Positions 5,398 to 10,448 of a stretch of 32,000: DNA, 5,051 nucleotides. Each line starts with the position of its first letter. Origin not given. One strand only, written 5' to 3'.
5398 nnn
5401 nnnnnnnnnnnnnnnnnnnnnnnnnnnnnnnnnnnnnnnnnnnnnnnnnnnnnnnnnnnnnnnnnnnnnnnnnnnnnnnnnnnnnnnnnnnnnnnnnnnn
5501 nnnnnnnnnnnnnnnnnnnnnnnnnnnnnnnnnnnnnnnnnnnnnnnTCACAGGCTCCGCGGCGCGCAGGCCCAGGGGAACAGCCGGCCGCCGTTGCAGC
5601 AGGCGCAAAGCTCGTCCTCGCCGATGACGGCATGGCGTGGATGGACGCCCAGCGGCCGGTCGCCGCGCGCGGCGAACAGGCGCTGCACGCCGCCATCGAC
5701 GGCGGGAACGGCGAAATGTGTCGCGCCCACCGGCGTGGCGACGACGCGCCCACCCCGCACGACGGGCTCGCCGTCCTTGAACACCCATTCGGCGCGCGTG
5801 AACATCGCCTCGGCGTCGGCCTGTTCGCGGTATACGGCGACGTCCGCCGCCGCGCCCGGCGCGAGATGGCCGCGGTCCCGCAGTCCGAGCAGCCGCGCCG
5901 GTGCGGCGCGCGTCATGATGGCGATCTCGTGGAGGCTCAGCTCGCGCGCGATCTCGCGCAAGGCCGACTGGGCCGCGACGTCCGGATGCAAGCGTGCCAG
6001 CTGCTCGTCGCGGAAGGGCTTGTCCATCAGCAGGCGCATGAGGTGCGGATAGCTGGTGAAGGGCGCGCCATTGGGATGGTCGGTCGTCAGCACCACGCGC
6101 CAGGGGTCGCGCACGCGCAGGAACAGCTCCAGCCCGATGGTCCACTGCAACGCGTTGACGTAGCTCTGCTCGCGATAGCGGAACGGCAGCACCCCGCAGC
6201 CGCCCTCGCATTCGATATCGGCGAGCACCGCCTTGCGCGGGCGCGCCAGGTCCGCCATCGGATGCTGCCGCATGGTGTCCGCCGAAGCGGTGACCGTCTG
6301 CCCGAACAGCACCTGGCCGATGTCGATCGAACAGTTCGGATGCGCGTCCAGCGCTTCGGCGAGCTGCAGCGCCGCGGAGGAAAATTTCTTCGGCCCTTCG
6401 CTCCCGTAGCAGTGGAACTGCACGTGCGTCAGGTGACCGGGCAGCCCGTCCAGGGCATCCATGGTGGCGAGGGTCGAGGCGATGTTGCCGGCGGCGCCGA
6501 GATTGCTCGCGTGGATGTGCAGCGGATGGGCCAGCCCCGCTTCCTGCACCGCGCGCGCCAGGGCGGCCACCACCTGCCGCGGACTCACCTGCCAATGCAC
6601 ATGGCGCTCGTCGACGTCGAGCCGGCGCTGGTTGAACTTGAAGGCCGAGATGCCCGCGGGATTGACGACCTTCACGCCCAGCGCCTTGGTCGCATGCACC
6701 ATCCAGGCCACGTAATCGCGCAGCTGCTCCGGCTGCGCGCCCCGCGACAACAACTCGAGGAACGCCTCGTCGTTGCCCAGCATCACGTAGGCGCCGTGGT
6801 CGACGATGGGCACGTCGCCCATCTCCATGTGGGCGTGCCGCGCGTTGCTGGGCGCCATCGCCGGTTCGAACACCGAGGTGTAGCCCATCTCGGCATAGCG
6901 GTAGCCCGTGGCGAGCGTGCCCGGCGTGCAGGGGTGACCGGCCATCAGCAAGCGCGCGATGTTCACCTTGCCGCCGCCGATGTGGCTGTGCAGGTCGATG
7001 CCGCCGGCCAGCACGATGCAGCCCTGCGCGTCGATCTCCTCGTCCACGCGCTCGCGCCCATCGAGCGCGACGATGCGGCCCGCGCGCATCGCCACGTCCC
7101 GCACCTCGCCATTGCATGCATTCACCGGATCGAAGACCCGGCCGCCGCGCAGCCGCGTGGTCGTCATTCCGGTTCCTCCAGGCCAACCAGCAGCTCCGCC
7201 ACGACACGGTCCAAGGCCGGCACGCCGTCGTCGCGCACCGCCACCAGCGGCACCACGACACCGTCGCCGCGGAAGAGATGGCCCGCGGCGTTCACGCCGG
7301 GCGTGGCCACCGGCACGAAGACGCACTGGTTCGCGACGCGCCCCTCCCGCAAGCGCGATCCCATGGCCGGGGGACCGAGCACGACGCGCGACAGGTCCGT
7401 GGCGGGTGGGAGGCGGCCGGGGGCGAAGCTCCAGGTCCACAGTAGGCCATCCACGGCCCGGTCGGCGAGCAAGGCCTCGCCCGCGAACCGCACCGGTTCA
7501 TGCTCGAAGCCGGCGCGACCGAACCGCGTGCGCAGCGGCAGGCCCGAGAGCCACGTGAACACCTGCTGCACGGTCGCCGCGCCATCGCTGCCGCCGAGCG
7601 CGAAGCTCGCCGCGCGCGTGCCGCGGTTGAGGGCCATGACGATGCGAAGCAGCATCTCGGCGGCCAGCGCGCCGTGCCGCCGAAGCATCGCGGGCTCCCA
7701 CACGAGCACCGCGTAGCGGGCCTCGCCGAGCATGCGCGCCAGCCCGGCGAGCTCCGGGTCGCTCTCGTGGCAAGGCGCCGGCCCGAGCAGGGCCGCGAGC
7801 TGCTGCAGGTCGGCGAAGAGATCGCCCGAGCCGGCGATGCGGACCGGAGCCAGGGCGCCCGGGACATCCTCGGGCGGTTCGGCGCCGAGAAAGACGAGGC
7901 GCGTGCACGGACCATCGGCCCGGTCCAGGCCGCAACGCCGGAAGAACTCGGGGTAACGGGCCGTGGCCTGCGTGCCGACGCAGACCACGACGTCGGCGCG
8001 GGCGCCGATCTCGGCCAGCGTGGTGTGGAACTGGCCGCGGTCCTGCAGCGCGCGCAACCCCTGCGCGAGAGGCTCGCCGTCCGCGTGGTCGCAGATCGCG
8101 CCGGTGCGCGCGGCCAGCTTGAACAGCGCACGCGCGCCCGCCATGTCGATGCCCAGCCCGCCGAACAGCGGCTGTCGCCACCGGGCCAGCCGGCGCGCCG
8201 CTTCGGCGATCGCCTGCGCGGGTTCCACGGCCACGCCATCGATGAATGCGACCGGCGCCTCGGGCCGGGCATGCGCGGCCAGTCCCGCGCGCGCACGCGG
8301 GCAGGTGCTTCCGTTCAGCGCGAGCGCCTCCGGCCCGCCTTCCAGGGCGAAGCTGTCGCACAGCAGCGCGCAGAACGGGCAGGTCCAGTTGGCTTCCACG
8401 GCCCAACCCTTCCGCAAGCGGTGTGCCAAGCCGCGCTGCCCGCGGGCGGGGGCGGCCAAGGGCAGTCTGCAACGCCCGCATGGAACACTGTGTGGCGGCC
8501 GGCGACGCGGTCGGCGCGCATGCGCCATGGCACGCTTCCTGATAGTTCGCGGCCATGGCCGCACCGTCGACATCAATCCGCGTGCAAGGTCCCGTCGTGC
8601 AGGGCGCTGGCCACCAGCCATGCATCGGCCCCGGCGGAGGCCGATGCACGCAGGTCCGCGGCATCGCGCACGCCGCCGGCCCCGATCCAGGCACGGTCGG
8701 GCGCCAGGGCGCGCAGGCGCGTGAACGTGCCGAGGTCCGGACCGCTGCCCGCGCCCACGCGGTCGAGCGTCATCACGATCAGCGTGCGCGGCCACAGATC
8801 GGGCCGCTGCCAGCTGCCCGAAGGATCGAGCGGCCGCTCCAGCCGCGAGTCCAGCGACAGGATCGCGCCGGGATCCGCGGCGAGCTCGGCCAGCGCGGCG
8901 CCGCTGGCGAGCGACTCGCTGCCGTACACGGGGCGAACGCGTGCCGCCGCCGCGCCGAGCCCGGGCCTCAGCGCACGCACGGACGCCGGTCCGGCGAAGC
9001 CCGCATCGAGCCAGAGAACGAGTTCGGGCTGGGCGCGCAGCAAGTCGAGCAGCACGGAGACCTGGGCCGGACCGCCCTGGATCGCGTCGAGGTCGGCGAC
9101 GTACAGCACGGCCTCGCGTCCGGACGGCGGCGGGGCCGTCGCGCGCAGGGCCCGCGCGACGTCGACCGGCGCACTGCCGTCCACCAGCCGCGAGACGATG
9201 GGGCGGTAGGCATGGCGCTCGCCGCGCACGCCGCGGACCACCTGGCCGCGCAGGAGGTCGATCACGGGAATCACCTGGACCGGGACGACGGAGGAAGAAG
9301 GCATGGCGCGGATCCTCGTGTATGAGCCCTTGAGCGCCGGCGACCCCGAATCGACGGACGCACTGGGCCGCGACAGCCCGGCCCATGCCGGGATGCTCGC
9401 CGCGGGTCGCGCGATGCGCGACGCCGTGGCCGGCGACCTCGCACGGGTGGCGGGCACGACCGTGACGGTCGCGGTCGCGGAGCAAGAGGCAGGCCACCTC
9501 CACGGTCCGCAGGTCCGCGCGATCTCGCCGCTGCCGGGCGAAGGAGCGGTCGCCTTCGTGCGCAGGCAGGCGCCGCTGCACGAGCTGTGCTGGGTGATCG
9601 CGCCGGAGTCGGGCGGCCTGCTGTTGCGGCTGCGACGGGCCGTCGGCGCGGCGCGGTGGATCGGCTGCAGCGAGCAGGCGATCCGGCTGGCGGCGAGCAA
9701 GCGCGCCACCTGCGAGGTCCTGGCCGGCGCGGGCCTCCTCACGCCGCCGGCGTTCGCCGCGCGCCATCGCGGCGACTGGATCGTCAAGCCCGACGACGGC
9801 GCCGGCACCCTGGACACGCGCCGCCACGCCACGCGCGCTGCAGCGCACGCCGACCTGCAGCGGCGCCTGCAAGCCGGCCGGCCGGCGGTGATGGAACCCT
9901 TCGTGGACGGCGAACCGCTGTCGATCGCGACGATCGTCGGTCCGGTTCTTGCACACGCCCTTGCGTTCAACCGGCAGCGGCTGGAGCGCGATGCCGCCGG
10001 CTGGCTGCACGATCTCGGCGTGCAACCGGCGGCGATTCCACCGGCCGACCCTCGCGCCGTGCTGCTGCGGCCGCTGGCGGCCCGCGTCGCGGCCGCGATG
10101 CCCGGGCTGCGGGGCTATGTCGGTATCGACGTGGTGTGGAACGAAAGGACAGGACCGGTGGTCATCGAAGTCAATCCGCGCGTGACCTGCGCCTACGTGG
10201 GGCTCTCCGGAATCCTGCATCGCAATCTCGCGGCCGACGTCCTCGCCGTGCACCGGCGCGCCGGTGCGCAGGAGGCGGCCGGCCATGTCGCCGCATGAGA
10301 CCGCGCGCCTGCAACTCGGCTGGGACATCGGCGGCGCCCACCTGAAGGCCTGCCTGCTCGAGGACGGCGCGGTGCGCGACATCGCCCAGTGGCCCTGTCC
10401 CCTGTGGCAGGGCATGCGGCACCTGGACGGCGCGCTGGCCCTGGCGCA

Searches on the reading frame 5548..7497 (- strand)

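Call 28: search_protein_families(library=pfam, proteins=[window:5548-7497:-], max_evalue=0.01)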
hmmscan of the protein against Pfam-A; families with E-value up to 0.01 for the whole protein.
window:5548-7497:- (649 aa): 2 families
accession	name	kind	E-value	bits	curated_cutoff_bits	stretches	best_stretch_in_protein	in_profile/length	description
PF07969.17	Amidohydro_3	-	3.2e-43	149.4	29.7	1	153-580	1-472/472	Amidohydrolase family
PF01979.26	Amidohydro_1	-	0.0026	17.5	25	0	519-556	280-318/345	Amidohydrolase family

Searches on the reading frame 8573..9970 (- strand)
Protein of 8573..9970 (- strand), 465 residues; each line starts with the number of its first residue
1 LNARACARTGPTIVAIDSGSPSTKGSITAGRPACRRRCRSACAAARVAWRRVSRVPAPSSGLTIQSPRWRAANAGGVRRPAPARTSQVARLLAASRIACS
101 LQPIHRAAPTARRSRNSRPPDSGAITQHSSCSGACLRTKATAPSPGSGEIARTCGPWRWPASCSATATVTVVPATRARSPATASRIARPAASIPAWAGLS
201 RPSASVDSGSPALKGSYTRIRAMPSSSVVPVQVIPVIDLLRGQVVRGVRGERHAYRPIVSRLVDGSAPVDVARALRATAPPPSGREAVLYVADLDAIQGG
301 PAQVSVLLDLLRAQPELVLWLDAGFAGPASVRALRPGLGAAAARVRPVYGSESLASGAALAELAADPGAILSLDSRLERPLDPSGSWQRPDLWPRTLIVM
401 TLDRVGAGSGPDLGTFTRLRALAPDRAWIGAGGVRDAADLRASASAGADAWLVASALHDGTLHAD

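Call 29: search_protein_families(library=pfam, proteins=[window:8573-9970:-], max_evalue=0.01)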
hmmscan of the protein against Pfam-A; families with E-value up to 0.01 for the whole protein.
window:8573-9970:- (465 aa): 1 family
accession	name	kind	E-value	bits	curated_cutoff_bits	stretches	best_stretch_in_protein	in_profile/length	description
PF00977.27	His_biosynth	-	2e-14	54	23.6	2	396-462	162-227/228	Histidine biosynthesis protein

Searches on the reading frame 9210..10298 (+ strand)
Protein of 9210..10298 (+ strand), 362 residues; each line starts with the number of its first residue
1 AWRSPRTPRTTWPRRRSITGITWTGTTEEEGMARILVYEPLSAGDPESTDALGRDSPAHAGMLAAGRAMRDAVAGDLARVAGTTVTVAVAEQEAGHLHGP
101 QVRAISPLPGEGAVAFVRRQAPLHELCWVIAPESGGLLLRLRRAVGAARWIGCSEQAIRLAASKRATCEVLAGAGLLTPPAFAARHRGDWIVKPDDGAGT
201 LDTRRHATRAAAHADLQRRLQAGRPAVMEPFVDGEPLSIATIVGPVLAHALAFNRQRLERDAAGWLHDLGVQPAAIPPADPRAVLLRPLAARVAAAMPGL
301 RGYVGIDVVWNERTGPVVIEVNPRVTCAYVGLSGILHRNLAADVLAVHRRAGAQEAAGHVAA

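Call 10: search_protein_families(library=ncbifam, proteins=[window:9210-10298:+], max_evalue=0.001)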
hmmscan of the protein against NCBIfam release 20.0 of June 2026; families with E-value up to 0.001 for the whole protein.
window:9210-10298:+ (362 aa): 2 families
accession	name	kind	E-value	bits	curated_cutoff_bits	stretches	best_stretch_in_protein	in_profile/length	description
NF040722.1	MfnD_Meth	equivalog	4.8e-15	55.8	400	1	60-333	14-259/288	tyramine--L-glutamate ligase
TIGR00768.1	rimK_fam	subfamily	0.00042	19.8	143.4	0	289-326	221-256/276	RimK family alpha-L-glutamate ligase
